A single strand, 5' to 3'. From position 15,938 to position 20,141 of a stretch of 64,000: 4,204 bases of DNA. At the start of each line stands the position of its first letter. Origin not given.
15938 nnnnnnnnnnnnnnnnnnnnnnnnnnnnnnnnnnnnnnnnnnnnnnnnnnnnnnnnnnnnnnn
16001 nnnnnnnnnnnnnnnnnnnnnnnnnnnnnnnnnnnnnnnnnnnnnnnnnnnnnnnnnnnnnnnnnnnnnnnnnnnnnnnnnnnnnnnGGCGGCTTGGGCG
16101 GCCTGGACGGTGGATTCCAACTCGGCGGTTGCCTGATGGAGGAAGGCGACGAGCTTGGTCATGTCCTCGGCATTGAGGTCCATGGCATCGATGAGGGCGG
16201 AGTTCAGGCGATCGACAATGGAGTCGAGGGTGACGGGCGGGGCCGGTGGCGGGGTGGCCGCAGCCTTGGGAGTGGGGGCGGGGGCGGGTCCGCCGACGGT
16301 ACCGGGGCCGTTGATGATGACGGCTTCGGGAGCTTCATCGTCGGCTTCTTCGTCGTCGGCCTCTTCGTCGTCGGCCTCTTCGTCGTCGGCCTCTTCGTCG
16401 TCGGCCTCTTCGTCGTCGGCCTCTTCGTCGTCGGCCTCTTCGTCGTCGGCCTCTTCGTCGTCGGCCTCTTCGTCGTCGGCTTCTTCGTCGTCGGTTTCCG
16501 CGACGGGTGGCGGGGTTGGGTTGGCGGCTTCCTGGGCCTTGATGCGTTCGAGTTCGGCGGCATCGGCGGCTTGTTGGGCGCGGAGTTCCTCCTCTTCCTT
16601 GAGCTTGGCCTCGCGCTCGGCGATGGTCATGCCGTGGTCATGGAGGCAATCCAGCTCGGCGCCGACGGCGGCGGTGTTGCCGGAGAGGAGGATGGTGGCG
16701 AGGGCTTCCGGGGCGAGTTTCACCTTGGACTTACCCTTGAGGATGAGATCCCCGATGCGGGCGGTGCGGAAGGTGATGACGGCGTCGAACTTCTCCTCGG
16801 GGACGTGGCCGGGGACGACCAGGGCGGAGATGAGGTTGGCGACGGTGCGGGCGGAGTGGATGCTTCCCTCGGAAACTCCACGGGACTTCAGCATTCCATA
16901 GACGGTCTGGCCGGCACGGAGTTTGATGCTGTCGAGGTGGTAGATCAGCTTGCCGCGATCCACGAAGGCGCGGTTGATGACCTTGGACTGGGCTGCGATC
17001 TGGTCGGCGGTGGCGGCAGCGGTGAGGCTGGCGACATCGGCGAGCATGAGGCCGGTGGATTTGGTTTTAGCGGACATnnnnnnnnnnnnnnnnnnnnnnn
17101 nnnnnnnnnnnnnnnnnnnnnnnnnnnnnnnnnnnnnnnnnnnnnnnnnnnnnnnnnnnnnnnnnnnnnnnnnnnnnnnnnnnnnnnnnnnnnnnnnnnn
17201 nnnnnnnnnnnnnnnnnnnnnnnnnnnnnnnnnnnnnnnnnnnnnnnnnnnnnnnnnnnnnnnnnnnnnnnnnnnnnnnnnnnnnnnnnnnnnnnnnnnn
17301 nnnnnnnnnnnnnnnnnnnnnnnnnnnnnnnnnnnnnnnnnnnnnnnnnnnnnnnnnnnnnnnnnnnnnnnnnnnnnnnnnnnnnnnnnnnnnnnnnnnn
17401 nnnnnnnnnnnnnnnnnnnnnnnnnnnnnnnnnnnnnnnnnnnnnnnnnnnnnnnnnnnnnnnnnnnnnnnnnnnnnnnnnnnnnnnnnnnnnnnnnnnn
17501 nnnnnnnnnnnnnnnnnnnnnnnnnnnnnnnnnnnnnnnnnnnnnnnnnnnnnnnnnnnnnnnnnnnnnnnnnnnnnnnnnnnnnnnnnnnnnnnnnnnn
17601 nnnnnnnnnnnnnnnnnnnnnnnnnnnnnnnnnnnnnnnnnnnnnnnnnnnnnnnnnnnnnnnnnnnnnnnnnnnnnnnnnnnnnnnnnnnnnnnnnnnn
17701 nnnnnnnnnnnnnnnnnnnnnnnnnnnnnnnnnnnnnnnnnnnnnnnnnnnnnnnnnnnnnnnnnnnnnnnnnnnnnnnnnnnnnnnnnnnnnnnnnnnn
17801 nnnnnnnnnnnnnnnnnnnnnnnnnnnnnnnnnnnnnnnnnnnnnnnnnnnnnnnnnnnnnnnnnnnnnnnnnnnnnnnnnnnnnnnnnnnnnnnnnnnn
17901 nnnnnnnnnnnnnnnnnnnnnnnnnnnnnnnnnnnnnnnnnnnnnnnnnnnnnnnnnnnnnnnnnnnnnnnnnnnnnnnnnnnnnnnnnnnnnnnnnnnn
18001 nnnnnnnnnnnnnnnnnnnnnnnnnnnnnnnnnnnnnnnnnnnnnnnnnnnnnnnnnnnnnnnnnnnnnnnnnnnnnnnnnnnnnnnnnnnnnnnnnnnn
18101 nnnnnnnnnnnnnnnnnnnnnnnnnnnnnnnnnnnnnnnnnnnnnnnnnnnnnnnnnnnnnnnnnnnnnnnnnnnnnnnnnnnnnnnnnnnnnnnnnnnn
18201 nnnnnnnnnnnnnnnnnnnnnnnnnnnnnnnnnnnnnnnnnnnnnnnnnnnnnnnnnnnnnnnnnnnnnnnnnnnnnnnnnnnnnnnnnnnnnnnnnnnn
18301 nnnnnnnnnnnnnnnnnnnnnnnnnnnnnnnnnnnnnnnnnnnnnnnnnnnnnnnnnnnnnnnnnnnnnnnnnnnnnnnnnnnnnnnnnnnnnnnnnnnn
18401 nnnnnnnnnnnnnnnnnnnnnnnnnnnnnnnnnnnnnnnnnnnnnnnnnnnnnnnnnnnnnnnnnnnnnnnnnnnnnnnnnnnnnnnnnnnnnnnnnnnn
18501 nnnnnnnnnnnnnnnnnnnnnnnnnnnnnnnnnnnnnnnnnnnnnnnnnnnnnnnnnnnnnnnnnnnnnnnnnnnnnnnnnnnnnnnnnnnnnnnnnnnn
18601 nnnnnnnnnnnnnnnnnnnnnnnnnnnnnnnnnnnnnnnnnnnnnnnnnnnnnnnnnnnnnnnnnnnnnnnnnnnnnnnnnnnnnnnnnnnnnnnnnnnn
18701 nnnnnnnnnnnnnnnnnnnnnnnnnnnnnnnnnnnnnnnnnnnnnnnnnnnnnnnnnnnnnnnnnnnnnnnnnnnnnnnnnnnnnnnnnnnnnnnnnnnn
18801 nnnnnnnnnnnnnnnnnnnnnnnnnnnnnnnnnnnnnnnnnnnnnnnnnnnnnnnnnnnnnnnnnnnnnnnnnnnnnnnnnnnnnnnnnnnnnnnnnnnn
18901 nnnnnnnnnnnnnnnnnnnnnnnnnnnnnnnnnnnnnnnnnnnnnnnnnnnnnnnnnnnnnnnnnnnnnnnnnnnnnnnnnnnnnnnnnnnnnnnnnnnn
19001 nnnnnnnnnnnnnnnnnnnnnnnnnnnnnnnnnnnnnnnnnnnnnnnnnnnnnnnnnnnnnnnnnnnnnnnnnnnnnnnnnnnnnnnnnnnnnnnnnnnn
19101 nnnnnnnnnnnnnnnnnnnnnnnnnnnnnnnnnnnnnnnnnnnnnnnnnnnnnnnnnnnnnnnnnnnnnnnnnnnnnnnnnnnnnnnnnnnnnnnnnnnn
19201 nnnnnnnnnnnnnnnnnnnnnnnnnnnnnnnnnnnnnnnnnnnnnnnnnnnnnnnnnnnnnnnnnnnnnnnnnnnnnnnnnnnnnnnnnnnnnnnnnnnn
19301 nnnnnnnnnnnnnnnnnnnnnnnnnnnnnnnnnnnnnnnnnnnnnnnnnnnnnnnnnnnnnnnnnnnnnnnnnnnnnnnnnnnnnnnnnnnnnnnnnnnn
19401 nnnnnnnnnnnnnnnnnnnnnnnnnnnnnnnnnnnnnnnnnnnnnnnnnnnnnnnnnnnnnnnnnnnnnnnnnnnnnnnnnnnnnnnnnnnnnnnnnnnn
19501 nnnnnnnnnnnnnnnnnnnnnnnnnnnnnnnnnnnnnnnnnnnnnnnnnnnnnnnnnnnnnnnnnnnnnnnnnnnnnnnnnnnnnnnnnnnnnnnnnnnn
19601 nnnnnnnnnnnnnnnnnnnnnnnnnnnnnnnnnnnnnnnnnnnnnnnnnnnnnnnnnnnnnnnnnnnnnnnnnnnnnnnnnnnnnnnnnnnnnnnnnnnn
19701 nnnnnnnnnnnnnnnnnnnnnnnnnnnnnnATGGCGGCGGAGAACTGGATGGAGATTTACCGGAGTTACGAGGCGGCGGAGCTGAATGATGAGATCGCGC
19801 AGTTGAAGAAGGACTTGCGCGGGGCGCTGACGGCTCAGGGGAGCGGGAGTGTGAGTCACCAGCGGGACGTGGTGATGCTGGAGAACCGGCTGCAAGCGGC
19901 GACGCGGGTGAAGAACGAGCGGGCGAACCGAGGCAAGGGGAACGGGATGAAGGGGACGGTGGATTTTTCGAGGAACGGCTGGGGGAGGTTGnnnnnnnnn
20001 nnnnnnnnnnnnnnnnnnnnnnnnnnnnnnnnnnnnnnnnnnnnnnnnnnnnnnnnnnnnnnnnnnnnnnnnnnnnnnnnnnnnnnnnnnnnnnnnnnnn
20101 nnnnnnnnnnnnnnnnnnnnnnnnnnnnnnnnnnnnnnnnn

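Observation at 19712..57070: TTGAC box at a fixed distance (19 nt in 9 cases, 20-22 nt in 4) upstream of 13 plus-strand start codons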

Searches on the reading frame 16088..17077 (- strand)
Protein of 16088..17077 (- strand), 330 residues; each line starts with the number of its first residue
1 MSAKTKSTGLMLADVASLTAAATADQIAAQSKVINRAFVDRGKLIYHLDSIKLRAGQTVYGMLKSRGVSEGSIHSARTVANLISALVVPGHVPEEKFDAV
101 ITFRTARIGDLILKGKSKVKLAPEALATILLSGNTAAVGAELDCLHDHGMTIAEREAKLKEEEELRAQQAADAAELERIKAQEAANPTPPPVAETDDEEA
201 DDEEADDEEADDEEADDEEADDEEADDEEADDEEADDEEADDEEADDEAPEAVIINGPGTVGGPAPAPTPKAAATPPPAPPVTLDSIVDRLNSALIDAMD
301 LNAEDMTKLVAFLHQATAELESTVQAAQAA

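Call 13: search_protein_families(library=pfam, proteins=[window:16088-17077:-], max_evalue=0.01)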
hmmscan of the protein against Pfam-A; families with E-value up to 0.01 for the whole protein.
window:16088-17077:- (330 aa): 0 families

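Call 19: search_protein_families(library=phrogs, proteins=[window:16088-17077:-], max_evalue=0.001)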
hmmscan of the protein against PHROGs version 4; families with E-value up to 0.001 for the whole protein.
window:16088-17077:- (330 aa): 0 families

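Call 84: search_protein_families(library=ncbifam, proteins=[window:16088-17077:-], max_evalue=1)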
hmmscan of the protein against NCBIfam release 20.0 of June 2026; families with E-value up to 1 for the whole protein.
window:16088-17077:- (330 aa): 9 families
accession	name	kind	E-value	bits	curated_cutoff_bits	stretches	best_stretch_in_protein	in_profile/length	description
NF052588.1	RnaseEMycob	equivalog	0.00044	18.1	1400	1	144-281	809-944/945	ribonuclease E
NF004565.0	PRK05901.2-3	equivalog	0.00089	18.2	484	1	143-246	78-183/501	RNA polymerase sigma factor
NF045516.2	SepX_GlpR_1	exception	0.0075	16.1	160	1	156-246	57-155/293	divisome protein SepX/GlpR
TIGR01651.1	CobT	equivalog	0.015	14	759.05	1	195-325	204-337/600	cobaltochelatase subunit CobT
NF004561.0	PRK05901.1-3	equivalog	0.025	13.7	582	1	160-252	118-228/537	RNA polymerase sigma factor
NF046048.1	NlpC_P60_DIP1281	equivalog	0.15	10.8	517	1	154-245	200-292/587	DIP1281 family NlpC/P60 protein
NF004560.0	PRK05901.1-1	equivalog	0.23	10.5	711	1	160-248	103-195/516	RNA polymerase sigma factor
NF005561.0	PRK07234.1-1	equivalog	0.39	9.4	718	1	196-243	468-513/569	putative monovalent cation/H+ antiporter subunit D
NF047351.1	lipase_YSIRK_Sa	exception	0.66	8.2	650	1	166-239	60-217/704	YSIRK-targeted triacylglycerol lipase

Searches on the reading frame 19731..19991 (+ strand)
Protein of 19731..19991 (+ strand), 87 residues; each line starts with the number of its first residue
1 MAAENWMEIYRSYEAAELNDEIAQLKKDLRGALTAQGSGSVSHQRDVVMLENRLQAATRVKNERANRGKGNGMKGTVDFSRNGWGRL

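Call 9: search_protein_families(library=phrogs, proteins=[window:19731-19991:+], max_evalue=0.001)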
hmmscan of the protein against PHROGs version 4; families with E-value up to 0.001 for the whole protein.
window:19731-19991:+ (87 aa): 0 families

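Call 10: search_protein_families(library=pfam, proteins=[window:19731-19991:+], max_evalue=0.001)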
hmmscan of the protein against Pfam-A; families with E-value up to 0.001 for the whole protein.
window:19731-19991:+ (87 aa): 0 families

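Call 92: find_homologous_proteins(query=window:19731-19991:+, max_evalue=0.001)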
Query window:19731-19991:+ (87 aa): 37 proteins with E <= 0.001 among 38 candidates.
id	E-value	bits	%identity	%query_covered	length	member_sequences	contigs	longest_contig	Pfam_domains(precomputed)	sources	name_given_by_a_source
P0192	1.4e-49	183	100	100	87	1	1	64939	-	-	-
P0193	2.7e-41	157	87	100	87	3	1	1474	-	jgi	jgi:hypothetical protein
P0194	5.7e-40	153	84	100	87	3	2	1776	-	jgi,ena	jgi:hypothetical protein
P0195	1.7e-38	148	84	100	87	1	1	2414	-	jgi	jgi:hypothetical protein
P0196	4.3e-37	143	83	100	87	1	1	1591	-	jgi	jgi:hypothetical protein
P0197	5.3e-37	143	88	93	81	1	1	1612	-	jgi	jgi:hypothetical protein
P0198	5.6e-36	140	82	100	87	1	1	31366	-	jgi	-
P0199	2.7e-35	138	76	100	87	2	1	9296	-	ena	-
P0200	8.1e-34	133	74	100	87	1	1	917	-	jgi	jgi:hypothetical protein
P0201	2.1e-32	129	75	100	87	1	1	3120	-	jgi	jgi:hypothetical protein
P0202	1.8e-31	126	70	100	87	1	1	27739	-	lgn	-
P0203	5.8e-31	124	70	100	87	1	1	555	-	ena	-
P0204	8.5e-30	120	69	100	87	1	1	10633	-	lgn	-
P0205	1.5e-29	119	70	100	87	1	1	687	-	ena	-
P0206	3.7e-29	118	69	100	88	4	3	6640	-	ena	-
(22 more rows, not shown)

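Call 95: search_solved_structures(query=A3, max_evalue=10)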
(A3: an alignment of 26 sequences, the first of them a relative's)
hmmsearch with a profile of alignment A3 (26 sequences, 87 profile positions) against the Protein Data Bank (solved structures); distinct sequences matched with E-value up to 10: 5.
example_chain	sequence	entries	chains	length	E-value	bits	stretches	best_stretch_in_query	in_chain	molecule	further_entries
1je8_A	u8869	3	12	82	0.044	17.3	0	29-53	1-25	Nitrate/Nitrite Response Regulator Protein NARL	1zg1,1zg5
8vmg_C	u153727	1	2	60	0.27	14.7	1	37-75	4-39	Axin-1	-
9dkk_D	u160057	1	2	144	0.54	13.8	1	11-55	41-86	Miniprotein cb3_GGGSGGGS_SB175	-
6gsf_A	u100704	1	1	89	1.7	12.2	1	27-53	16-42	Lipase chaperone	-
7sn9_A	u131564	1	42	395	8.1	10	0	25-45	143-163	Flagellin A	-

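Call 97: search_protein_families(library=pfam, alignment_id=A3, max_evalue=10)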
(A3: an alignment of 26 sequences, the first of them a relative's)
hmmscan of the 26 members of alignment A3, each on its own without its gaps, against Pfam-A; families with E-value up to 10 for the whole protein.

A. member 1, P0192 (87 aa): 2 families
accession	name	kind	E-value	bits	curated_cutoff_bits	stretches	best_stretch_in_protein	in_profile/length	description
PF08232.17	Striatin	-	0.063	14.1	29.4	1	13-66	25-73/151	Striatin family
PF14772.11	NYD-SP28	-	0.088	13.3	22.1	1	4-29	41-66/102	Sperm tail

B. families by the number of members that match (of 26 scanned): 18 families
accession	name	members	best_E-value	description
PF14772.11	NYD-SP28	6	0.0082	Sperm tail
PF16290.10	DUF4936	5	0.22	Domain of unknown function (DUF4936)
PF14389.11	Lzipper-MIP1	3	0.034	Leucine-zipper of ternary complex factor MIP1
PF08232.17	Striatin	2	0.045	Striatin family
PF00831.28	Ribosomal_L29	2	0.059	Ribosomal L29 protein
PF25254.1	DUF7856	1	0.0053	Family of unknown function (DUF7856)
PF01486.22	K-box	1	0.032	K-box region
PF07569.16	Hira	1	0.054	TUP1-like enhancer of split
PF04012.17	PspA_IM30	1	0.058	PspA/IM30 family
PF04732.19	Filament_head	1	0.061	Intermediate filament head (DNA binding) region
PF06737.19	Transglycosylas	1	0.1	Transglycosylase-like domain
PF24850.1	CC_BshC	1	0.1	Bacillithiol biosynthesis BshC, C-terminal coiled-coil domain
PF08934.15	Rb_C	1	0.13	Rb C-terminal domain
PF03315.21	SDH_beta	1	0.14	Serine dehydratase beta chain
PF24905.1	TTC3_9th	1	0.15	TTC3, helical domain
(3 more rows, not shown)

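Call 98: predict_structure(alignment_id=A3)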
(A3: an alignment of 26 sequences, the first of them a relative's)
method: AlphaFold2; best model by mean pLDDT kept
length: 87 residues; sequences in the alignment: 26
mean_pLDDT: 77.1   pTM: 0.60
mean pLDDT of the five models: 77.1, 76.1, 75.4, 74.6, 73.7
residues with pLDDT >= 90: 14; 70-90: 45; 50-70: 26; < 50: 2
segments of 3 or more residues with pLDDT < 50: none
pLDDT, mean of each block of 10 residues (from residue 1): 80 88 91 72 82 90 72 58 55
secondary structure, 60 per line:
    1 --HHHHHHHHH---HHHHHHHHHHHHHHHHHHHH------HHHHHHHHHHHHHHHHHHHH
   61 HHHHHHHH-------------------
elements in order: H3-11 H15-34 H41-68

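Call 100: fold_search(model_id=the predicted structure, library=pdb)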
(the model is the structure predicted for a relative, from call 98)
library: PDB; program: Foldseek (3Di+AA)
matches with E <= 10: 365; with E <= 0.001: 0
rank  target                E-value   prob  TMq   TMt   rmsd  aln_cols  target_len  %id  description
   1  5xxb_g                3.9e-02  1.00  0.65  0.48   5.3        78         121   20  Large subunit of Toxoplasma gondii ribosome (released 2017-08-30)
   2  3j79_3                8.1e-02  1.00  0.63  0.48   8.9        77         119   19  Cryo-EM structure of the Plasmodium falciparum 80S ribosome bound to the anti-protozoan drug emetine, large subunit (released 2014-07-16)
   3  6swa_f                1.0e-01  1.00  0.67  0.50   6.8        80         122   16  Mus musculus brain neocortex ribosome 60S bound to Ebp1 (released 2020-09-30)
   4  7qiw_j                1.1e-01  1.00  0.68  0.50   8.6        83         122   12  Specific features and methylation sites of a plant ribosome. 60S ribosomal subunit. (released 2022-07-13)
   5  7oyd_h                1.2e-01  1.00  0.65  0.48   2.8        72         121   18  Cryo-EM structure of a rabbit 80S ribosome with zebrafish Dap1b (released 2022-07-20)
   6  8eup_h                1.5e-01  1.00  0.67  0.50   8.9        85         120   15  Ytm1 associated 60S nascent ribosome State 1A (released 2022-11-30)
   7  8esq_h                1.6e-01  1.00  0.67  0.50   8.8        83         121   13  Ytm1 associated nascent 60S ribosome State 2 (released 2022-11-30)
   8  9y42_h                1.7e-01  1.00  0.66  0.48   1.3        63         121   17  Structure of naked mole-rat ribosome with P/E tRNA and eEF2 (rotated) (released 2026-02-18)
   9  7ls1_b2               1.7e-01  1.00  0.68  0.50   8.8        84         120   15  80S ribosome from mouse bound to eEF2 (Class II) (released 2021-11-03)
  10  8qfd_h                1.7e-01  1.00  0.67  0.50   8.5        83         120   16  UFL1 E3 ligase bound 60S ribosome (released 2024-02-21)
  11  9j9h_3                1.7e-01  1.00  0.67  0.49   8.4        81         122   18  High-resolution cryo-EM structure of the Plasmodium falciparum 80S ribosome bound to RACK1 and E-tRNA (released 2025-06-04)
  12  6zj3_Lp               1.8e-01  1.00  0.68  0.50   8.6        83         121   18  Cryo-EM structure of the highly atypical cytoplasmic ribosome of Euglena gracilis (released 2020-10-07)
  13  8rxh_La               1.9e-01  1.00  0.64  0.46   1.6        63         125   14  CRYO-EM STRUCTURE OF LEISHMANIA MAJOR 80S RIBOSOME WITH A/P/E-site tRNA AND mRNA : PARENTAL STRAIN (released 2024-05-15)
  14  8fru_h                2.0e-01  0.99  0.65  0.48   8.6        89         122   12  60S subunit of the Giardia lamblia 80S ribosome (released 2024-01-31)
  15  7pzy_AI               2.0e-01  0.98  0.59  0.45   9.1        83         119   13  Structure of the vacant Candida albicans 80S ribosome (released 2022-05-18)
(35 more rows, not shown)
